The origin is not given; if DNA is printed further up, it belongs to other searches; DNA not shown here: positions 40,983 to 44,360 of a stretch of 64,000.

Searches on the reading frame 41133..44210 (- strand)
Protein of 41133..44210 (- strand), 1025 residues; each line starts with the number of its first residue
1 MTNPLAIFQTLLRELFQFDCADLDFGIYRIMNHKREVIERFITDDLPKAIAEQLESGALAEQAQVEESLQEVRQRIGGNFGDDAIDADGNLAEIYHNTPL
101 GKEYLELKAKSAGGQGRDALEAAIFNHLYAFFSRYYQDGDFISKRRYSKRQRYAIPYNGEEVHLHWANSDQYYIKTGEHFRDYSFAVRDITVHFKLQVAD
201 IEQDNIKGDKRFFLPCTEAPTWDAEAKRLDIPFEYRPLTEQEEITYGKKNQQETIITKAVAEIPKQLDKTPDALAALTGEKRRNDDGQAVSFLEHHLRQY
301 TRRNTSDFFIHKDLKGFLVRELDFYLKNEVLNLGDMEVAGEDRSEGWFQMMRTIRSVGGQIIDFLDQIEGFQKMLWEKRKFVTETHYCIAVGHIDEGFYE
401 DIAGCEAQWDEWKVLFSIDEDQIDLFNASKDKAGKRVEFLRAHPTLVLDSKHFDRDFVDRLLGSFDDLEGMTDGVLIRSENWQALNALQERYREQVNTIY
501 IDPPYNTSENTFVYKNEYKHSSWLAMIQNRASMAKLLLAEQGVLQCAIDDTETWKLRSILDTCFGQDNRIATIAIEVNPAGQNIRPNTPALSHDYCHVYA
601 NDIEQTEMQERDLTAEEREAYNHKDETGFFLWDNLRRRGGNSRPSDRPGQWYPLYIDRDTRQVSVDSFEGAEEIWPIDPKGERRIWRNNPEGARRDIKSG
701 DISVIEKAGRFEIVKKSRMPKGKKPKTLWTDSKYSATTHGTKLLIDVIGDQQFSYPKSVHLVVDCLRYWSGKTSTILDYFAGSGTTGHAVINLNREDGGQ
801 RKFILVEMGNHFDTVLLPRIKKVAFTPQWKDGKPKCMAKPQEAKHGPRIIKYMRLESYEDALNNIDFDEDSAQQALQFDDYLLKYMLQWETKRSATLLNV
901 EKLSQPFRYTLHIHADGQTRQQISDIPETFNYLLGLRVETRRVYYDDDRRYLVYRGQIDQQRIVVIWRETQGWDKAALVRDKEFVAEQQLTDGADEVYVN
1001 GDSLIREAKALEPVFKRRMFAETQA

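Call 3: search_protein_families(library=pfam, proteins=[window:41133-44210:-], max_evalue=0.1)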
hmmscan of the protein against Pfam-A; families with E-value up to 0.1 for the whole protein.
window:41133-44210:- (1025 aa): 3 families
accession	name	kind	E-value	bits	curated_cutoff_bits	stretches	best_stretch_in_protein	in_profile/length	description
PF01555.25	N6_N4_Mtase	-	1.3e-25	91.1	26.7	1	496-811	1-214/221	DNA methylase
PF03602.21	Cons_hypoth95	-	0.0021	18.2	24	0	486-510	102-128/182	Conserved hypothetical protein 95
PF02086.21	MethyltransfD12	-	0.02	15.1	22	0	487-516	167-199/253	D12 class N6 adenine-specific DNA methyltransferase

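Call 4: search_protein_families(library=padloc, proteins=[window:41133-44210:-], max_evalue=0.1)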
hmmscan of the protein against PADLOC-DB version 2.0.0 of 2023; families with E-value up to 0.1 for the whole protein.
window:41133-44210:- (1025 aa): 28 families (the best 25 are shown)
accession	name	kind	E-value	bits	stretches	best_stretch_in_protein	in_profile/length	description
PDLC03646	MTase_III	-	8.2e-178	591.4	2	248-1003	255-1020/1057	Type III methyltransferase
PDLC03638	MTase_III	-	1.2e-83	279.8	1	118-941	58-793/816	Type III methyltransferase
PDLC03634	MTase_III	-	1.2e-64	217.3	2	519-813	169-449/621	Type III methyltransferase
PDLC03644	MTase_III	-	9.1e-56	187.7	1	470-894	35-453/542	Type III methyltransferase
PDLC03641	MTase_III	-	1.9e-54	183.4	2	517-875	178-489/657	Type III methyltransferase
PDLC03642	MTase_III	-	1.5e-45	153.9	2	475-639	84-254/528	Type III methyltransferase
PDLC03636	MTase_III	-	3.8e-44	149.4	1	430-823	14-408/575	Type III methyltransferase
PDLC03635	MTase_III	-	3.2e-41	139.8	1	472-890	217-636/708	Type III methyltransferase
PDLC03645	MTase_III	-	5.1e-39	131.9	2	476-661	142-328/709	Type III methyltransferase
PDLC03640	MTase_III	-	6.7e-39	131.7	2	517-824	109-447/654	Type III methyltransferase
PDLC03639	MTase_III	-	1.9e-30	103.8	2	736-807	406-478/639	Type III methyltransferase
PDLC03637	MTase_III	-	4.1e-30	102.9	2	472-629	120-293/513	Type III methyltransferase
PDLC03278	MTase_II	-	1e-19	69.2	2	483-601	8-121/390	Type II methyltransferase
PDLC03643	MTase_III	-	1.1e-16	59.1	1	530-809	4-267/465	Type III methyltransferase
PDLC03354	MTase_II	-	3.7e-14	50.5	2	474-600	61-205/425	Type II methyltransferase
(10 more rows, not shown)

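Call 5: search_protein_families(library=ncbifam, proteins=[window:41133-44210:-], max_evalue=0.1)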
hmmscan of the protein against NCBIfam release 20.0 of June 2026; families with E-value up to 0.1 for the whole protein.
window:41133-44210:- (1025 aa): 3 families
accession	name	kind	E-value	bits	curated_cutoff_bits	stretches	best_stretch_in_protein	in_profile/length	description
NF008572.0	PRK11524.1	equivalog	2.4e-05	23.6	292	1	483-544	21-82/294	adenine-specific DNA-methyltransferase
TIGR00095.1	TIGR00095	equivalog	0.0019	17.9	117.5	0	477-515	107-144/194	16S rRNA (guanine(966)-N(2))-methyltransferase RsmD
NF050803.1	DnaMtaseCcrMCaul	equivalog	0.0056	15.6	830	0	751-827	184-254/350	adenine-specific DNA-methyltransferase CcrM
